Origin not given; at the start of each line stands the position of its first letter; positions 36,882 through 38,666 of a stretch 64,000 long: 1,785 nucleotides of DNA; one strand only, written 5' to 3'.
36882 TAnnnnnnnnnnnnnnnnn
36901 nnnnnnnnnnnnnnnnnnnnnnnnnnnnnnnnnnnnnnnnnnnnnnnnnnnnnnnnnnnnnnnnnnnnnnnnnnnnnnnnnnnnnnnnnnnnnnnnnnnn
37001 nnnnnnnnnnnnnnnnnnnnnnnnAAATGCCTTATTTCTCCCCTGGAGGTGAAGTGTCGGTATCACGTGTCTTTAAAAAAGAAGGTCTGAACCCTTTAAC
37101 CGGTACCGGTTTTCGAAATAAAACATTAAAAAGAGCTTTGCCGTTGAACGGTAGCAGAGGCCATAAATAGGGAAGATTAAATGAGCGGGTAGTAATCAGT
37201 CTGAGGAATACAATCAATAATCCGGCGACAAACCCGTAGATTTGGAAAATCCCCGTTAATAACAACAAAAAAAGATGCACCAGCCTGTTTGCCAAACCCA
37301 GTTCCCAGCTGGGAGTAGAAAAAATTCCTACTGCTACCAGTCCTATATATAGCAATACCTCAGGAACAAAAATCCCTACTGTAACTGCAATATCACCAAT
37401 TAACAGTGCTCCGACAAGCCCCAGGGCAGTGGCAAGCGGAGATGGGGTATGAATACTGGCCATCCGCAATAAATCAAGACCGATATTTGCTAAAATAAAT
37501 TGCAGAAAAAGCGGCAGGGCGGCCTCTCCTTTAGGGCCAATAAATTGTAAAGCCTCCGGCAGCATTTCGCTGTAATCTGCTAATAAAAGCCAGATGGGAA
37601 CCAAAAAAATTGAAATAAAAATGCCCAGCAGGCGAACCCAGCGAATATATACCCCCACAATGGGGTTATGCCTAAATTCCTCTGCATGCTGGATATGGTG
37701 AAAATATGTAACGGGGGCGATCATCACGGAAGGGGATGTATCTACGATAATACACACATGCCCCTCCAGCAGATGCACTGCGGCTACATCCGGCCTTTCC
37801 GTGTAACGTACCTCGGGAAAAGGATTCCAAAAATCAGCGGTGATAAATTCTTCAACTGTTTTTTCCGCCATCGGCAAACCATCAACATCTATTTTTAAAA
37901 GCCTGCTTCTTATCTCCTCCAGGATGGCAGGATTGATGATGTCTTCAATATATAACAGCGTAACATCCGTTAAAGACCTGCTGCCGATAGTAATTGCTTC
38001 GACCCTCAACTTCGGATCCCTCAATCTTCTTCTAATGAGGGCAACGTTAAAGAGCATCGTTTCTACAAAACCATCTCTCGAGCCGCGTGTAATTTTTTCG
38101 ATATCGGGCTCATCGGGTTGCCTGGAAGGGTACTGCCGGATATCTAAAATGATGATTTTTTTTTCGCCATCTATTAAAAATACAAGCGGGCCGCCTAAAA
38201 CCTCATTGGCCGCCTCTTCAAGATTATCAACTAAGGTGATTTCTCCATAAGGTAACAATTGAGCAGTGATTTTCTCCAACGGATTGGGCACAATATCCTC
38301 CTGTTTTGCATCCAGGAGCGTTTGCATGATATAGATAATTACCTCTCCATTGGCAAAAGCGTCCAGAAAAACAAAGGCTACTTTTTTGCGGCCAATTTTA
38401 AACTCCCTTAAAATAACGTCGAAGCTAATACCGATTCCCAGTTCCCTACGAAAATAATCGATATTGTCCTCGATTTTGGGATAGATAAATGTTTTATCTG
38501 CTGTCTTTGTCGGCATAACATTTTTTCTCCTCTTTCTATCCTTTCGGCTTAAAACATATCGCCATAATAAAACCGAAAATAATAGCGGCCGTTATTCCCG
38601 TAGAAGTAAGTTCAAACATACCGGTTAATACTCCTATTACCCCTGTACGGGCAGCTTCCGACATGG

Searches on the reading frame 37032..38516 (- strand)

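Call 40: search_protein_families(library=ncbifam, proteins=[window:37032-38516:-], max_evalue=1e-20)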
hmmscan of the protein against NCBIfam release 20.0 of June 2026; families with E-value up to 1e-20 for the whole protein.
window:37032-38516:- (494 aa): 1 family
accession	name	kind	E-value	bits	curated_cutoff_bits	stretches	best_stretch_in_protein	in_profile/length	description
NF052514.1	SpGerGerXA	equivalog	3.2e-71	240.4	850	1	63-486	50-475/479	spore germination protein GerXA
